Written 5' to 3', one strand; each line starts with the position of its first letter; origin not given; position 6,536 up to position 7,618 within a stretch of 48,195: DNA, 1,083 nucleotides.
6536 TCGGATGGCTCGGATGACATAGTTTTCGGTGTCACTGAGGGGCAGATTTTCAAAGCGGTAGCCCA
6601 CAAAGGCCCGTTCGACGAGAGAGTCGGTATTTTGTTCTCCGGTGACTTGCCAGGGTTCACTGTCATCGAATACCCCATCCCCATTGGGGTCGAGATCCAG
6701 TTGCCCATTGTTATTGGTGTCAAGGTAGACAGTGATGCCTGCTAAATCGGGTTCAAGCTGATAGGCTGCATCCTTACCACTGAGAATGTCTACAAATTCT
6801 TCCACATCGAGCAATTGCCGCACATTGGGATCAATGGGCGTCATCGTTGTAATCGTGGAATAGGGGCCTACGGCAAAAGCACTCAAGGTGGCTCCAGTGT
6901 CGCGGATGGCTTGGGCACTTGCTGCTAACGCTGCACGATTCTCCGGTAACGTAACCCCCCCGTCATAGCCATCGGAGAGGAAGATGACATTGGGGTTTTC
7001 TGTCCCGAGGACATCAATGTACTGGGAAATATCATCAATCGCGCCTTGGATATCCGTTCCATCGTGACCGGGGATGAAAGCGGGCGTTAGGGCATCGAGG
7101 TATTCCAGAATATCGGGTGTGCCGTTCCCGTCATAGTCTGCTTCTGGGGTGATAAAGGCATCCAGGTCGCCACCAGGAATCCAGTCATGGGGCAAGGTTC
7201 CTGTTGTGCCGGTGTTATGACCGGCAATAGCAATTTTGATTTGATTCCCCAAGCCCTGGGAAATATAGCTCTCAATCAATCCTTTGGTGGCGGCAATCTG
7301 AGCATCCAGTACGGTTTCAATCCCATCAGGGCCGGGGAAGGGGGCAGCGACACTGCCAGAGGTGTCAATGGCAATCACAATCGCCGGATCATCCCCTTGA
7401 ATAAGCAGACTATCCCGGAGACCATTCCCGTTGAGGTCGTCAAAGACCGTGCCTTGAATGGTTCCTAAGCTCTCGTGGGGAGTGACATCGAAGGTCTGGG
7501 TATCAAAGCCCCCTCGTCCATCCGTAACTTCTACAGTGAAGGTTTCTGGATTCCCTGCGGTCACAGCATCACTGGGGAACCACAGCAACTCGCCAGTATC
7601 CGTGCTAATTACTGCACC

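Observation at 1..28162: Giant Rhs/YD-repeat protein divergently paired with an atypical ABC / HlyD / PPIase secretion operon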

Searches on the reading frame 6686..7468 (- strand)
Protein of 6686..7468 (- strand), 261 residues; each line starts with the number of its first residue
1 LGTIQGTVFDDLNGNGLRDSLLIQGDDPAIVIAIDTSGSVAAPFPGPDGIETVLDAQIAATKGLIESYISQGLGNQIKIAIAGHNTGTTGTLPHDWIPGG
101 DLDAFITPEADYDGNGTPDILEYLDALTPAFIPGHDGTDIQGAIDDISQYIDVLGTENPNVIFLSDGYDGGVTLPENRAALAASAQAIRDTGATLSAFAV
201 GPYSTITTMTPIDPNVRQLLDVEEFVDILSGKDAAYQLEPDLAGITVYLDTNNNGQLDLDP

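Call 77: search_protein_families(library=pfam, proteins=[window:6686-7468:-], max_evalue=1)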
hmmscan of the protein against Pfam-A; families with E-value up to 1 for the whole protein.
window:6686-7468:- (261 aa): 3 families
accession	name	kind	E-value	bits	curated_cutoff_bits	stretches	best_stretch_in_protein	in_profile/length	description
PF13517.12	FG-GAP_3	-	0.0024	18.9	26.9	1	84-121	24-60/61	FG-GAP-like repeat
PF13519.12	VWA_2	-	0.0025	18.9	27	0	30-80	1-43/107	von Willebrand factor type A domain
PF13405.12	EF-hand_6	-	0.068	13.4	25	0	249-260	9-20/30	EF-hand domain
